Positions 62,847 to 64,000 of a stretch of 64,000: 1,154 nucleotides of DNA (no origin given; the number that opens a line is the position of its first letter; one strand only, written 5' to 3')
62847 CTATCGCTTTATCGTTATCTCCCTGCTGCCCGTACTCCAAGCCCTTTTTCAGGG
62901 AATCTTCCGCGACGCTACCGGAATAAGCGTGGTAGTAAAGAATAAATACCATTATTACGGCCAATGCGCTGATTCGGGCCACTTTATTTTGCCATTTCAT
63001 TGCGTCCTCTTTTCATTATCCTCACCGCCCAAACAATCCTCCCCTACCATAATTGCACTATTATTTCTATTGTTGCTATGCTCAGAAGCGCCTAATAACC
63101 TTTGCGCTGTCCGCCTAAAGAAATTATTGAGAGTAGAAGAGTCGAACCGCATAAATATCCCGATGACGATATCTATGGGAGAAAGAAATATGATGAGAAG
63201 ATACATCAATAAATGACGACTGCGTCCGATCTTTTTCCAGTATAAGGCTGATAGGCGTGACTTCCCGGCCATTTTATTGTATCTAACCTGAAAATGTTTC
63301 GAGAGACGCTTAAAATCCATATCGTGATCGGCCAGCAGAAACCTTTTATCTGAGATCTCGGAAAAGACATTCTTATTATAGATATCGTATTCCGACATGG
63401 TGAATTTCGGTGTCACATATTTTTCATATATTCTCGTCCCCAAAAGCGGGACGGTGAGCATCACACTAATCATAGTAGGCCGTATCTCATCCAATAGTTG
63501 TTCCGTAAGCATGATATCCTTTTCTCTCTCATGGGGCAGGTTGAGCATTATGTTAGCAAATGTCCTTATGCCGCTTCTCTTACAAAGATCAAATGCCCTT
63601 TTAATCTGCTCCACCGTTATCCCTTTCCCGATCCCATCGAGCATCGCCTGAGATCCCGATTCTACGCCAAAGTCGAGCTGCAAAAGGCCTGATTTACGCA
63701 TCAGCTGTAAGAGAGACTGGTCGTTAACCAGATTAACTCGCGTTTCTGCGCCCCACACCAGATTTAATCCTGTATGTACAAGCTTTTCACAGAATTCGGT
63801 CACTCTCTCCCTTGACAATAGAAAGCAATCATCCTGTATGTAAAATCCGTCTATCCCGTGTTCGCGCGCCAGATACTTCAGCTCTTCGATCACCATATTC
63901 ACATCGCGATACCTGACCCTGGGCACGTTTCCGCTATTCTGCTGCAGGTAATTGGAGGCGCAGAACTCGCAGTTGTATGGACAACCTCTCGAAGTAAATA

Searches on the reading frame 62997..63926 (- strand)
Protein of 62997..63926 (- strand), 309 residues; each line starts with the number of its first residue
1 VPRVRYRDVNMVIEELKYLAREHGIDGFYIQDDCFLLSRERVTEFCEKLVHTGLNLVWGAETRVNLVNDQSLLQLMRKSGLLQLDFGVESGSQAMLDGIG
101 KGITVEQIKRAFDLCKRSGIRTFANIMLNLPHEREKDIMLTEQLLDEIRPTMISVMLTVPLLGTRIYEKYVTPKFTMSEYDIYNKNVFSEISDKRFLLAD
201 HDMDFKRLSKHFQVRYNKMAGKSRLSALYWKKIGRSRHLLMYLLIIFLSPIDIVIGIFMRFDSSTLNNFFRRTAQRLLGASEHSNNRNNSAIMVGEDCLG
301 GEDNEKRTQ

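Call 69: search_protein_families(library=pfam, proteins=[window:62997-63926:-], max_evalue=0.000001)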
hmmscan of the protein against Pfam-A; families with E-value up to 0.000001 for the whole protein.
window:62997-63926:- (309 aa): 1 family
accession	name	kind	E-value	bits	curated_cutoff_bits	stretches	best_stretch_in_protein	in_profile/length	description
PF04055.27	Radical_SAM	-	8.2e-11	42.8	29.5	1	3-141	24-162/166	Radical SAM superfamily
